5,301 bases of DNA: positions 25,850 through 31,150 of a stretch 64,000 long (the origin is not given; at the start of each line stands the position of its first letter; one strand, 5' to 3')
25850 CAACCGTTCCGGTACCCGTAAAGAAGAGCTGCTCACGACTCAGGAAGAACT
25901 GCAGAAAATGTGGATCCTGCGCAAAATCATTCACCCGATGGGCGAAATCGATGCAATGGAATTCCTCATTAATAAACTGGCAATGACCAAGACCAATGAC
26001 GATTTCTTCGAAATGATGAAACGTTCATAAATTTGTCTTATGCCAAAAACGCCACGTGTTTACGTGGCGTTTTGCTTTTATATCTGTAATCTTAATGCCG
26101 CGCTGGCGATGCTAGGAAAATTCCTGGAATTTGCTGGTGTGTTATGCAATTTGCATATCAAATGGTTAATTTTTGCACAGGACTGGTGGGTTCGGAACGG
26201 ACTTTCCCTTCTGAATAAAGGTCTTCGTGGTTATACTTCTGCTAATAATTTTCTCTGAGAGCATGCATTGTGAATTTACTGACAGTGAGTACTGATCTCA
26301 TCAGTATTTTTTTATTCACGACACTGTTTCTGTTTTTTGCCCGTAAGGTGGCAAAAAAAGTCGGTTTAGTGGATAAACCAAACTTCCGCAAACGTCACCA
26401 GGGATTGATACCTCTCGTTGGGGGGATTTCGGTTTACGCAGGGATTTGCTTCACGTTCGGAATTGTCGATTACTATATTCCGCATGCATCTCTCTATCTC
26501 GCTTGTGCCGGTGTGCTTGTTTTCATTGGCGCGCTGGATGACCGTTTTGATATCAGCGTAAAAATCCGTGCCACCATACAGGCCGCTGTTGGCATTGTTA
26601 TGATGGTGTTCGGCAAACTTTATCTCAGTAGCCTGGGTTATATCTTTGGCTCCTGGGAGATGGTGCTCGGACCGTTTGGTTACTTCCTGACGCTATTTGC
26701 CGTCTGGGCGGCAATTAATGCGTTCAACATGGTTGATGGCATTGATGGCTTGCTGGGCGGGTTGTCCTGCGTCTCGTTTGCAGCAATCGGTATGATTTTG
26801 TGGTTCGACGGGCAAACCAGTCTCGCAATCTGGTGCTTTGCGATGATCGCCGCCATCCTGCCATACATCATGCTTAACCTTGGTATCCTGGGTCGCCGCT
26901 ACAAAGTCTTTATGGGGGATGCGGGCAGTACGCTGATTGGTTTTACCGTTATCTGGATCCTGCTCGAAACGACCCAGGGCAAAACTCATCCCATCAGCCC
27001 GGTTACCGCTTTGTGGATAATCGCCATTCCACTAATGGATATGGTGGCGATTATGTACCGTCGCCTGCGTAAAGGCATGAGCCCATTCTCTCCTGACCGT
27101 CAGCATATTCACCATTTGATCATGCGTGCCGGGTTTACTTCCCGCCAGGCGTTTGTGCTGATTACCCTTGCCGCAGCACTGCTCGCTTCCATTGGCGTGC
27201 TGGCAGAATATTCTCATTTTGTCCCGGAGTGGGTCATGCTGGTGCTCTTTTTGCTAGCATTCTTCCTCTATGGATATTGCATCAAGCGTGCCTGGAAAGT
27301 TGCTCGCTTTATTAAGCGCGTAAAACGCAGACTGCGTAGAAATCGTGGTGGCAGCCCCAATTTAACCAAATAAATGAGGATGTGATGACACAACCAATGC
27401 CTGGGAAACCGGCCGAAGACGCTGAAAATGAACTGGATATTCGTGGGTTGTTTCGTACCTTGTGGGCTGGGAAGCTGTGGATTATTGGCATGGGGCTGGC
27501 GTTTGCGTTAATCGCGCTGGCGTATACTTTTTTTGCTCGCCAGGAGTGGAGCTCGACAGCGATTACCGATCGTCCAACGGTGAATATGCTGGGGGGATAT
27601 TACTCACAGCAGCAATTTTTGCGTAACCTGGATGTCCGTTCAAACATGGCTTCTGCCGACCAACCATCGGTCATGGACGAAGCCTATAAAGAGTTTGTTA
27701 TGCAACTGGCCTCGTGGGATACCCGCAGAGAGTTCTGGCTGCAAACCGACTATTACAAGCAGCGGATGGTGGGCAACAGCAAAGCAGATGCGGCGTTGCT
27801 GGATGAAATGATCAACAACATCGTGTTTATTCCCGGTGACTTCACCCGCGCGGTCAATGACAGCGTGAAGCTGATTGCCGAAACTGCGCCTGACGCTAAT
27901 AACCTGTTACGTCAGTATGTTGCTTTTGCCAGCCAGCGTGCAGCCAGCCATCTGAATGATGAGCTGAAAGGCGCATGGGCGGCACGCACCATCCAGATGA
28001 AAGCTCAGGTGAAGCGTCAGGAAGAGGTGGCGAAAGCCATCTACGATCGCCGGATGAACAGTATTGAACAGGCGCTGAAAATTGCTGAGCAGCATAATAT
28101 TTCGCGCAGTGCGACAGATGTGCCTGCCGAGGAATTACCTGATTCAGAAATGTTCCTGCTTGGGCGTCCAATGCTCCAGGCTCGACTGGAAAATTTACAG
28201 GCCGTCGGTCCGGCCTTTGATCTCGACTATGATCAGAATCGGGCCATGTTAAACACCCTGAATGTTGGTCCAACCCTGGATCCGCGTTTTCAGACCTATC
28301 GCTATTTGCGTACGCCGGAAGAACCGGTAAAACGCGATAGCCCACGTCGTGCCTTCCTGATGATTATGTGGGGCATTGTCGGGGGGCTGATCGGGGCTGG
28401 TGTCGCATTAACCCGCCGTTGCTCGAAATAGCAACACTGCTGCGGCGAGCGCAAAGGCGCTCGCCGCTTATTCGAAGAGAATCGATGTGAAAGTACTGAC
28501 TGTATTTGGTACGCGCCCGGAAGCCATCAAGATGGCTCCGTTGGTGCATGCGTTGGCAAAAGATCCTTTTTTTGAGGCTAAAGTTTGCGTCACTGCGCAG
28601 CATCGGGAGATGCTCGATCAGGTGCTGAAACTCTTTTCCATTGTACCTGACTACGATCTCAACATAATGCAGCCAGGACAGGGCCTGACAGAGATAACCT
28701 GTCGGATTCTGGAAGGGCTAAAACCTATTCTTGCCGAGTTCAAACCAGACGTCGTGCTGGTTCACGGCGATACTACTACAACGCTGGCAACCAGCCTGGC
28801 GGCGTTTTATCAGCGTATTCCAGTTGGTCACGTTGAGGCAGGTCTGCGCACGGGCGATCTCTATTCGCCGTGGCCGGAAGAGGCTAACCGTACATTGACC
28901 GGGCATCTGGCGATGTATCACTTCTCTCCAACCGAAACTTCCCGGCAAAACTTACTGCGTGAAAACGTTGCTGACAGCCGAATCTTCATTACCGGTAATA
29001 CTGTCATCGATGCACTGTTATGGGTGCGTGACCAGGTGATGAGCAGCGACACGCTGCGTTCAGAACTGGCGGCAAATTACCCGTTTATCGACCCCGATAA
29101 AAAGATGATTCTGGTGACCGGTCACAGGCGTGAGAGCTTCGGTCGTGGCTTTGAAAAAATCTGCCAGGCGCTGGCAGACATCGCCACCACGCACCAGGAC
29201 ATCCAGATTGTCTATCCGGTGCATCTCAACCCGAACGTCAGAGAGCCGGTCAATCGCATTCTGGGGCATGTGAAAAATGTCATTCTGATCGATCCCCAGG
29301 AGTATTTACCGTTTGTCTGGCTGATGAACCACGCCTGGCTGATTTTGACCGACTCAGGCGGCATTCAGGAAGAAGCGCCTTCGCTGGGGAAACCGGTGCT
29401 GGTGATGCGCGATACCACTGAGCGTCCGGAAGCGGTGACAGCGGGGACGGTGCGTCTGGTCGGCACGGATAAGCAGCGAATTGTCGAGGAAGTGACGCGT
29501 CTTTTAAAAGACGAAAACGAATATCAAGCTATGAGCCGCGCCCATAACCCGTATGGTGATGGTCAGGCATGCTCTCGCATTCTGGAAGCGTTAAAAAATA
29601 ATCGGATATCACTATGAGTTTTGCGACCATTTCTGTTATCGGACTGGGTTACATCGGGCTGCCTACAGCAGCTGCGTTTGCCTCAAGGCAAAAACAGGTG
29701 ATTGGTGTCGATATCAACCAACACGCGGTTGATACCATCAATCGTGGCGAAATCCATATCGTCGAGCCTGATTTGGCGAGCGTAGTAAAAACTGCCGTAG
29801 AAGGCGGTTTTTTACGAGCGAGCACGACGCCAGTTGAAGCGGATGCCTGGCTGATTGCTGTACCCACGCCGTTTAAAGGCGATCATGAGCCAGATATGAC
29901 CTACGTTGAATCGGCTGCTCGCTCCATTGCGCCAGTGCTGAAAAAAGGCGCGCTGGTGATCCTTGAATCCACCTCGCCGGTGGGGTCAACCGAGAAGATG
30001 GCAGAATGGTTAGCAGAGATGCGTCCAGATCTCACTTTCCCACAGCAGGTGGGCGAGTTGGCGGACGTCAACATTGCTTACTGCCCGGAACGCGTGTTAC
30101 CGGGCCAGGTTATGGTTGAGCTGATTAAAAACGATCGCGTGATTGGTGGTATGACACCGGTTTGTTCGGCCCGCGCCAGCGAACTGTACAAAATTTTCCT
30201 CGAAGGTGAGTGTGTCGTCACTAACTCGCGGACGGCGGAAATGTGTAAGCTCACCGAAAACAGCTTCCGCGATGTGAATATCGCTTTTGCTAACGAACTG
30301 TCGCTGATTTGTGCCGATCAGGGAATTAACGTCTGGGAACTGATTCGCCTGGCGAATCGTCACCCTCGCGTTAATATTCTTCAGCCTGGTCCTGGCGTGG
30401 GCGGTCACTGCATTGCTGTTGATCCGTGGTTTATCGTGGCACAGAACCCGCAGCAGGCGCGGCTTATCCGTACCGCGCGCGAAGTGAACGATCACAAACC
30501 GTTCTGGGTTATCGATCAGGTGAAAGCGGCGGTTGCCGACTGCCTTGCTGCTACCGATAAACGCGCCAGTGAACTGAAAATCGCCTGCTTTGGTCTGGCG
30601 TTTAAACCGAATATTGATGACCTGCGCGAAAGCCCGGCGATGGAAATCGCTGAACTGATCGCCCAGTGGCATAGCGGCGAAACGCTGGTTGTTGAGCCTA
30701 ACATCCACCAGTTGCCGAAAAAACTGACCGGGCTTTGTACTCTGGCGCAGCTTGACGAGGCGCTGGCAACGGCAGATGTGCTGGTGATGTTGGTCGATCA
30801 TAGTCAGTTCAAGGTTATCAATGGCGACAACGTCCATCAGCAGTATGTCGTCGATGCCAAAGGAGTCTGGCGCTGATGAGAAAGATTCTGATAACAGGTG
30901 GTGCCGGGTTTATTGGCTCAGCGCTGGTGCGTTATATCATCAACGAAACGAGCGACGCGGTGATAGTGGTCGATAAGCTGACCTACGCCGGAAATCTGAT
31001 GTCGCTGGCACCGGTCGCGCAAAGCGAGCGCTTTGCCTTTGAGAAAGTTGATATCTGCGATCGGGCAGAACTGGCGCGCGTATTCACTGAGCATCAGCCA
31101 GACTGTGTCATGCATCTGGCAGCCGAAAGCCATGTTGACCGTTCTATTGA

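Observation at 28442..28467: Perfect GC-rich hairpin inside the ECA operon between wzzE and wecB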

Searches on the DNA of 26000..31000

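Call 7: search_rna_families(source=window, start=26000, end=31000, threshold=evalue, max_evalue=10)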
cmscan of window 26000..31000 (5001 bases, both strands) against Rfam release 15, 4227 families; matches with E-value up to 10: 8.
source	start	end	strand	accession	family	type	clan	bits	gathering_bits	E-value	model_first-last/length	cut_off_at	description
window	27847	27893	+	RF01861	TB9Cs1H1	Gene; snRNA; snoRNA; HACA-box;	-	22.6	55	0.33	1-63/63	no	Trypanosomatid snoRNA TB9Cs1H1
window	26022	26171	+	RF01484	rli59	Cis-reg;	-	20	100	7.9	1-181/181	no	Listeria sRNA rli59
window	29697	29816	+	RF00106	RNAI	Gene; antisense;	-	19.5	47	3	1-102/102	no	RNAI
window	30891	30959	+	RF01759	sucC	Cis-reg;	-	18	50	3.4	1-70/70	no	sucC RNA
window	30051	30106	+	RF02564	naRNA4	Gene; sRNA;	-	17.8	59.5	9.4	1-77/77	no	Nucleoid-associated noncoding RNA 4 (CssrE)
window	27040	27098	+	RF01127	sR42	Gene; snRNA; snoRNA; CD-box;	-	15.9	38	2.2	1-63/63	no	Small nucleolar RNA sR42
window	29837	29855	+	RF01304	sR5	Gene; snRNA; snoRNA; CD-box;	-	13.9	40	10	35-53/53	no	Small nucleolar RNA sR5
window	29317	29358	+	RF01149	sR10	Gene; snRNA; snoRNA; CD-box;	-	13.6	45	6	1-54/54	no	Small nucleolar RNA sR10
